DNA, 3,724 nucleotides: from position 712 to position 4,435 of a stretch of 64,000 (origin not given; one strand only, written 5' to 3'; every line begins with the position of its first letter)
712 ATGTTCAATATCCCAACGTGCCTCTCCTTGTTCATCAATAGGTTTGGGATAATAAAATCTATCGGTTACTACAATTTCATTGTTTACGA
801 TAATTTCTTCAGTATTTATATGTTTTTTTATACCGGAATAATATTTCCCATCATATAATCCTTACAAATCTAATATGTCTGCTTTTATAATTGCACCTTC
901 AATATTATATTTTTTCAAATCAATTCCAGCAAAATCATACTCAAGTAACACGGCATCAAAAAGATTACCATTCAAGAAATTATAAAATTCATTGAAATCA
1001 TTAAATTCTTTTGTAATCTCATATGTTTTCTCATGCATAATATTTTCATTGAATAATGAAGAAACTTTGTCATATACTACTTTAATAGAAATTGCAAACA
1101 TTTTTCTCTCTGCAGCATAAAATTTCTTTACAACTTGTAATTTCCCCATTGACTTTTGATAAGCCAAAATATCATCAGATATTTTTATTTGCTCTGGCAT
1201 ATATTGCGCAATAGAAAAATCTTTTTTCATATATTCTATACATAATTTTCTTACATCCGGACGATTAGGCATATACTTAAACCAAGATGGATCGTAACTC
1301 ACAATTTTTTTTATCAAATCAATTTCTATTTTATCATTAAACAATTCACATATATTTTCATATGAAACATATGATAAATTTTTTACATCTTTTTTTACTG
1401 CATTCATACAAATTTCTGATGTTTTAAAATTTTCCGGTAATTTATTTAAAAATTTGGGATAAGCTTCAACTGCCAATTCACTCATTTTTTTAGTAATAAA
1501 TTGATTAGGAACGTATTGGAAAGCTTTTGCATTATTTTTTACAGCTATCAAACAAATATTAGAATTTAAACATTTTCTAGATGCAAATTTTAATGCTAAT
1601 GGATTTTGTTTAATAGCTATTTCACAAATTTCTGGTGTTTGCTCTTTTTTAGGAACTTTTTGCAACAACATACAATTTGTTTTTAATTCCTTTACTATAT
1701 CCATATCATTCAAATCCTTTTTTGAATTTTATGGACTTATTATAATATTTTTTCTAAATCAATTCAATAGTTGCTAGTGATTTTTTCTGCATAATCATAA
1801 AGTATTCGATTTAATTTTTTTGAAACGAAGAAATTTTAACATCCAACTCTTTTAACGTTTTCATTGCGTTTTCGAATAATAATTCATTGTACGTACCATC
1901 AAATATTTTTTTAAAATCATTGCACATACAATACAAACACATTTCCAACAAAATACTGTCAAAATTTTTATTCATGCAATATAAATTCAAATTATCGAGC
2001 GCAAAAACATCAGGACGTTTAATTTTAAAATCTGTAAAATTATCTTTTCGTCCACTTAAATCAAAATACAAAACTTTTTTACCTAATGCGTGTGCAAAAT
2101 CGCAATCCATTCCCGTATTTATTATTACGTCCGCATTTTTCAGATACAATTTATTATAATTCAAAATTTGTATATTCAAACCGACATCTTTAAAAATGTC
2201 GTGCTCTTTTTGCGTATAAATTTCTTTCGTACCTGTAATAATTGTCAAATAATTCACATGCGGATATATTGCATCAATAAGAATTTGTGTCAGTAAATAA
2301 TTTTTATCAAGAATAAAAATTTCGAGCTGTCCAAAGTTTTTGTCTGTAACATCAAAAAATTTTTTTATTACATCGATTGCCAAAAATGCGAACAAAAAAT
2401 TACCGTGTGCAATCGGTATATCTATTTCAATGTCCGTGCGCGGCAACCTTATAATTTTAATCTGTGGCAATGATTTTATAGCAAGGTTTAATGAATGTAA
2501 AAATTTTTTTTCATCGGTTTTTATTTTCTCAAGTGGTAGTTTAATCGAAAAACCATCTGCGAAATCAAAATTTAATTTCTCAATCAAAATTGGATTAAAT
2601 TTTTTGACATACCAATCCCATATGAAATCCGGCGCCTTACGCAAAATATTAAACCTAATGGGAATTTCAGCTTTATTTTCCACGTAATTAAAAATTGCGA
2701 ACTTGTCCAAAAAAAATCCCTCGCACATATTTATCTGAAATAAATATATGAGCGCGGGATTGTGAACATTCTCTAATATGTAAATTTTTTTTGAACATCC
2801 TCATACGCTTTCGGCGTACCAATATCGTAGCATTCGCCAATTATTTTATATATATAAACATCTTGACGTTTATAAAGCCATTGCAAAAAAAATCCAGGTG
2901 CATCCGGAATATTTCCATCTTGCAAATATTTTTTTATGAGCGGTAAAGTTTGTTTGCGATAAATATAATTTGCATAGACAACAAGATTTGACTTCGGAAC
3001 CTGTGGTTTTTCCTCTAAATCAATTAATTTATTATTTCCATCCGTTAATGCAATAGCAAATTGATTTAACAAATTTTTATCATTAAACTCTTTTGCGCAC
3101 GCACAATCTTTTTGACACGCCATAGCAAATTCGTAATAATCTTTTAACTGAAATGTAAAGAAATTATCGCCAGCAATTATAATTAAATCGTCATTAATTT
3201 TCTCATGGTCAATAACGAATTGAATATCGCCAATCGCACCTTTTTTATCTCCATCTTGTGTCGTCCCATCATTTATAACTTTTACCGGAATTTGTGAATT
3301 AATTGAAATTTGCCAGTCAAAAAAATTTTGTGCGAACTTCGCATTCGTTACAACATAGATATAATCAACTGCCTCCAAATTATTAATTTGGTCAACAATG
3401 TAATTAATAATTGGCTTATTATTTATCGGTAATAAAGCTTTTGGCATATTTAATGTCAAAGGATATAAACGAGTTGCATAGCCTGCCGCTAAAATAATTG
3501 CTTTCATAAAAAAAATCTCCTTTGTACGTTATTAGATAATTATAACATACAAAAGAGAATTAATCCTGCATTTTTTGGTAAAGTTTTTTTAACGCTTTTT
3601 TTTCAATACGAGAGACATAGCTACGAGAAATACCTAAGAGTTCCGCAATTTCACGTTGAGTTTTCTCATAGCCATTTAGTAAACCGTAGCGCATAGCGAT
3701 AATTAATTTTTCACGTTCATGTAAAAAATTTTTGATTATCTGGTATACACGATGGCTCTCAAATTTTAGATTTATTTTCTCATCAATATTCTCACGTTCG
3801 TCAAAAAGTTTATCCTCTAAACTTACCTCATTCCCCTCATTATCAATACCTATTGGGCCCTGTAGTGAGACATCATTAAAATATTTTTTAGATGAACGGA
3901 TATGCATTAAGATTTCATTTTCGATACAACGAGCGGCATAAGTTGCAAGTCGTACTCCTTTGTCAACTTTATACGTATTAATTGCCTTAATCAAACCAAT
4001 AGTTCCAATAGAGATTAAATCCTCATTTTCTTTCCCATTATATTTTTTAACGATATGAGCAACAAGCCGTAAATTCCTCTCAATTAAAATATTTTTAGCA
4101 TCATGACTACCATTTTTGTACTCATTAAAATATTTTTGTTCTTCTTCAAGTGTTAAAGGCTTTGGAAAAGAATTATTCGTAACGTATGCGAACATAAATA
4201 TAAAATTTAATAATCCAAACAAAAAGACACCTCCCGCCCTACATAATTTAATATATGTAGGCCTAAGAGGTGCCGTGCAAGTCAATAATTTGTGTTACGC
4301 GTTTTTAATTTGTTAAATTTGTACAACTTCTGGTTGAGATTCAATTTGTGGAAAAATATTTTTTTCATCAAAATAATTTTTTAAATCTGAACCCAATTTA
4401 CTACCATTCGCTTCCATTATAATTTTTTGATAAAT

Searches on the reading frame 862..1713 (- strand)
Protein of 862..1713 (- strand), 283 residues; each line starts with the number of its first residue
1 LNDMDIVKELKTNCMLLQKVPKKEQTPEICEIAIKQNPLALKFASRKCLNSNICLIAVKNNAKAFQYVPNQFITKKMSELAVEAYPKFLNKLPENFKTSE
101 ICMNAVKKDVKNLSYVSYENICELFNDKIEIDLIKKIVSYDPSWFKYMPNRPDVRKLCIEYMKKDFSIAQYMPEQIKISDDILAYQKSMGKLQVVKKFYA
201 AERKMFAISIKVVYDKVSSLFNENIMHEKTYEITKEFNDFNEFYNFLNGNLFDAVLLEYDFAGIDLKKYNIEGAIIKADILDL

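Call 31: search_protein_families(library=pfam, proteins=[window:862-1713:-], max_evalue=0.001)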
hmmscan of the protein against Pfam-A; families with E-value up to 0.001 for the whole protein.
window:862-1713:- (283 aa): 2 families
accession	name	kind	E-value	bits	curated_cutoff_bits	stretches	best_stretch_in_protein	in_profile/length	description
PF13475.11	DUF4116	-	1.3e-20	73.1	24.9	3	28-72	3-48/49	Domain of unknown function (DUF4116)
PF21734.3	10_blade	-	0.00032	20.6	27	1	114-197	224-306/345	10-bladed beta propeller domain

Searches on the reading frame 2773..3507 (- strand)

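Call 31: search_protein_families(library=pfam, proteins=[window:2773-3507:-], max_evalue=0.001)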
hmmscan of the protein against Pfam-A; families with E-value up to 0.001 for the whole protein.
window:2773-3507:- (244 aa): 4 families
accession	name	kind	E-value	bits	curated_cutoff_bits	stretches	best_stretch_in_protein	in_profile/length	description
PF00483.29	NTP_transferase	-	8e-28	98.1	21.2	1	2-242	1-242/245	Nucleotidyl transferase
PF12804.13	NTP_transf_3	-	2.1e-09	38.2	27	1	3-117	1-98/160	MobA-like NTP transferase domain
PF01128.25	IspD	-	8.6e-05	22.8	27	1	2-84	2-77/221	2-C-methyl-D-erythritol 4-phosphate cytidylyltransferase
PF02348.25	CTP_transf_3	-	0.00054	20.3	22.6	0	23-62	16-55/217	Cytidylyltransferase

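Call 44: search_protein_families(library=ncbifam, proteins=[window:2773-3507:-], max_evalue=0.00001)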
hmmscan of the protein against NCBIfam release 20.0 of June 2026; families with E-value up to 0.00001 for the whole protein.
window:2773-3507:- (244 aa): 24 families
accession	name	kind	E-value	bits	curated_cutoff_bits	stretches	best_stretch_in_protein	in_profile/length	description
TIGR03992.1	Arch_glmU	subfamily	9.7e-23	80.7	292.1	1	1-232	1-217/393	bifunctional sugar-1-phosphate nucleotidylyltransferase/acetyltransferase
NF041313.1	UDPGP_AglF_Halo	equivalog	7.7e-22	77.9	400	1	1-238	1-230/234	UTP--glucose-1-phosphate uridylyltransferase AglF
TIGR01208.1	rmlA_long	equivalog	2.3e-21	76.1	320.25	1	2-233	1-225/353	glucose-1-phosphate thymidylyltransferase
TIGR01207.1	rmlA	equivalog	3.6e-19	69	360.65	1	2-192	1-184/286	glucose-1-phosphate thymidylyltransferase RfbA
TIGR01099.1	galU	equivalog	1.2e-18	67.6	326.8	1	1-74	2-76/261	UTP--glucose-1-phosphate uridylyltransferase GalU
NF041173.1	Sug_nt_acttase_Thmprot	equivalog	1.2e-18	67.3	600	1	1-240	1-225/405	bifunctional sugar-1-phosphate nucleotidylyltransferase/acetyltransferase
NF012024.0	PRK15480.1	equivalog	3.3e-17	62.5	588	1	2-192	5-188/292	glucose-1-phosphate thymidylyltransferase RfbA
NF052502.1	man1P_GTase_Rv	exception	8.5e-13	47.9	440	1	2-234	2-222/352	mannose-1-phosphate guanylyltransferase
NF045761.1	NAMPUrTaseMurU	equivalog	1.1e-10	41.8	250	1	1-120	1-113/226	N-acetylmuramate alpha-1-phosphate uridylyltransferase MurU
NF003670.0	PRK05293.1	equivalog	1.7e-10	40.4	470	1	3-237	7-253/382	glucose-1-phosphate adenylyltransferase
NF001457.0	PRK00317.1-3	equivalog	7.6e-10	38.6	164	1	1-114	2-97/200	molybdenum cofactor guanylyltransferase MobA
TIGR02091.1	glgC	equivalog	1e-09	38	424.9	1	2-235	2-252/364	glucose-1-phosphate adenylyltransferase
NF049965.1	GlMnHpPGnyltfHddC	equivalog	1.4e-09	37.9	300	1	1-187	1-171/221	D-glycero-D-manno-heptose 1-phosphate guanosyltransferase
NF007516.0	PRK10122.1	equivalog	1.7e-09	37.3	534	1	1-73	4-77/297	UTP--glucose-1-phosphate uridylyltransferase GalF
TIGR01105.1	galF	equivalog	2.4e-09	36.8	659.2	1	1-73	4-77/297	GalU regulator GalF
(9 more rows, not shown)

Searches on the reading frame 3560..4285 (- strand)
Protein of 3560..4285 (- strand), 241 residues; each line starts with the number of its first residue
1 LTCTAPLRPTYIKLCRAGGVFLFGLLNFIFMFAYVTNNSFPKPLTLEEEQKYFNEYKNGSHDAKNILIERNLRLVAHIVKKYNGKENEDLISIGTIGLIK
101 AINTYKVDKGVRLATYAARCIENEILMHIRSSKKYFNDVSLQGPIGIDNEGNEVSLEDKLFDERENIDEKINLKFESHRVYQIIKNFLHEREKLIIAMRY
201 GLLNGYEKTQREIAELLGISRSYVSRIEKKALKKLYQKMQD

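Call 31: search_protein_families(library=pfam, proteins=[window:3560-4285:-], max_evalue=0.001)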
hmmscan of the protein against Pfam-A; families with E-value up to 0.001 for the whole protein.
window:3560-4285:- (241 aa): 6 families
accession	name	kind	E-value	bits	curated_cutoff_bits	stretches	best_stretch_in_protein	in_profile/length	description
PF04545.22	Sigma70_r4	-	8.2e-16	57.7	24.1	1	188-236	5-49/50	Sigma-70, region 4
PF04542.20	Sigma70_r2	-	2.1e-15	56.7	24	1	67-133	1-69/71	Sigma-70 region 2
PF01381.28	HTH_3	-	5.6e-06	26.7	23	1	208-229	10-31/55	Helix-turn-helix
PF13384.12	HTH_23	-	9.2e-05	22.6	24.6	0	208-227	18-37/50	Homeodomain-like domain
PF13518.12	HTH_28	-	0.00013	22.4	25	0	204-230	11-35/52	Helix-turn-helix domain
PF13560.12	HTH_31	-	0.00053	20.7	27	1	208-229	15-36/64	Helix-turn-helix domain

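Call 44: search_protein_families(library=ncbifam, proteins=[window:3560-4285:-], max_evalue=0.00001)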
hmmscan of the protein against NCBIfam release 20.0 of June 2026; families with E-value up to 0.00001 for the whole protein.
window:3560-4285:- (241 aa): 52 families (the best 25 are shown)
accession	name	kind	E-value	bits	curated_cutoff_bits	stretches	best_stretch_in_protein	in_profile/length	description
NF004471.0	PRK05803.1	subfamily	6.5e-97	323.4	252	1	26-240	14-229/235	RNA polymerase sporulation sigma factor SigK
TIGR02846.1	spore_sigmaK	equivalog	2.2e-93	312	298.65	1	27-239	12-226/227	RNA polymerase sporulation sigma factor SigK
NF006158.0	PRK08301.1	equivalog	1.1e-66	224.7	339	1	36-240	33-238/241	RNA polymerase sporulation sigma factor SigE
TIGR02835.1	spore_sigmaE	equivalog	3.9e-63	213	348.6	1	36-239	26-230/234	RNA polymerase sporulation sigma factor SigE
TIGR02980.1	SigBFG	subfamily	8.2e-30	104.2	234.35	2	62-132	3-75/227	SigB/SigF/SigG family RNA polymerase sigma factor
TIGR02937.1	sigma70-ECF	superfamily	1.3e-29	103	42.9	1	63-239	2-165/165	sigma-70 family RNA polymerase sigma factor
NF004052.0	PRK05572.1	subfamily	1.7e-29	103.1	311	2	43-131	13-103/252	SigF/SigG family RNA polymerase sporulation sigma factor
NF006071.0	PRK08215.1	equivalog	2.5e-28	99.4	372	2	44-132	19-109/258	RNA polymerase sporulation sigma factor SigG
TIGR02885.1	spore_sigF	equivalog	2.7e-28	99.4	321.45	2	56-131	5-82/231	RNA polymerase sporulation sigma factor SigF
TIGR02997.1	Sig70-cyanoRpoD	subfamily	1.4e-27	96.7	384.5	2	53-129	66-143/298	RNA polymerase sigma factor, RpoD/SigA family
TIGR02394.1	rpoS_proteo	equivalog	2.2e-27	96.3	378.7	2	34-126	18-112/285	RNA polymerase sigma factor RpoS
TIGR02850.1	spore_sigG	equivalog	1e-26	93.9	457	2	44-131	16-105/254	RNA polymerase sporulation sigma factor SigG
TIGR02393.1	RpoD_Cterm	equivalog_domain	1.6e-26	93.4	354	2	136-238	128-227/238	RNA polymerase sigma factor RpoD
NF004207.0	PRK05657.1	equivalog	4.9e-25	88.6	394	2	34-125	61-154/329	RNA polymerase sigma factor RpoS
NF005143.0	PRK06596.1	subfamily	2.8e-24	86.1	241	2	39-128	25-116/285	RNA polymerase factor sigma-32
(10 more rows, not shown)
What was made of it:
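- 3560..4222 (-): sigK, the conserved downstream neighbour of the family in three lineages. Context only, not a family member. NCBIfam TIGR02846 scores 312 bits against a 298.65 cutoff (call 44).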

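Call 56: find_related_loci(query=window:3560-4222:-, collection=genome_contigs, flank=6000)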
Query window:3560-4222:- (220 aa) in genome_contigs; peptide patterns used: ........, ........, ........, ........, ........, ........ (x = any residue, [..] = any of these).
600 stretches matched a pattern (row limit reached: there are more); 598 encode a relative of the query (tblastn E <= 1e-3); the best 80 are kept; 80 distinct loci.
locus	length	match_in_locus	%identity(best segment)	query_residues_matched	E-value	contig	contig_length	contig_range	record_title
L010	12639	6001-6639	64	10-219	8e-85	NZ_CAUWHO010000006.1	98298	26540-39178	MAG: uncultured Tyzzerella sp. isolate SRS15957006__bin33 SRS15957006_NODE_84_length_98298_cov_12.498488, whole genome s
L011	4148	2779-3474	60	3-219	4e-84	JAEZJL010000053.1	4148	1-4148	MAG: Bacillota bacterium isolate OH_CDB_236 k127_2084541, whole genome shotgun sequence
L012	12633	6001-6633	63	7-214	8e-81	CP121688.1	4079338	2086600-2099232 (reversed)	Clostridiaceae bacterium 35-E11 chromosome, complete genome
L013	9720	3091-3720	60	8-214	2e-79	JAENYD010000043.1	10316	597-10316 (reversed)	MAG: Clostridium thermobutyricum isolate B5_bin.2 B5_bin2_NODE_772_length_10316_cov_11.431537, whole genome shotgun sequ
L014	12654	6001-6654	60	4-219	1e-78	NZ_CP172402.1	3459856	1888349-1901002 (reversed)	Haloimpatiens lingqiaonensis strain KCTC 15321 chromosome, complete genome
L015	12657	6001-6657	61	1-214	1e-78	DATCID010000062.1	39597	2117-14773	MAG TPA_asm: Ruminiclostridium sp. isolate SMAG_U7850 k141_261163, whole genome shotgun sequence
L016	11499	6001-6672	60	2-214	2e-75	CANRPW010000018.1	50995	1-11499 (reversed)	MAG: uncultured Clostridia bacterium isolate Lapin-018__bin4 genome assembly, contig: Lapin-018__NODE_533_length_50995_c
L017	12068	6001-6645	59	7-218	7e-75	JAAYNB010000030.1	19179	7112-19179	MAG: Clostridiales bacterium isolate AS21ysBPME_102 29146_AS21, whole genome shotgun sequence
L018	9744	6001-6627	58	9-214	1e-74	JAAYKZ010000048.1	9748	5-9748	MAG: Clostridiales bacterium isolate AS15tlH2ME_109 17880_AS15, whole genome shotgun sequence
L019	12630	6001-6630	55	6-214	1e-74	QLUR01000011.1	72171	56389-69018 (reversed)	MAG: Bacillota bacterium isolate HKB214 DDT21_11, whole genome shotgun sequence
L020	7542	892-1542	56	4-219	9e-74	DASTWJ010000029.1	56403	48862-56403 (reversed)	MAG TPA_asm: Bacilli bacterium isolate SMAG_U2385 k141_1116800, whole genome shotgun sequence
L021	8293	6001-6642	55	6-218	6e-74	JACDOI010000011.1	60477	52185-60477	MAG: Bacillota bacterium isolate GB_MAG17_124 c_000000000395, whole genome shotgun sequence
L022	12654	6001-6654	56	1-214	5e-73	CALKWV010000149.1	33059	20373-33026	MAG TPA_asm: uncultured Firmicutes bacterium isolate SRR6713629_bin.36_CONCOCT_v1.1_MAG genome assembly, contig: ERZ7949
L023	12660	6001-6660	58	1-216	3e-73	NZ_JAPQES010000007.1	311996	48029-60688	Clostridium ganghwense strain HY-42-06 spades_K_17_127_7, whole genome shotgun sequence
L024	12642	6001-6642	57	6-217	3e-73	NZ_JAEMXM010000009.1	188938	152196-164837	Paenibacillus alkalitolerans strain YIM B00362 = KCTC 43272 Scaffold9, whole genome shotgun sequence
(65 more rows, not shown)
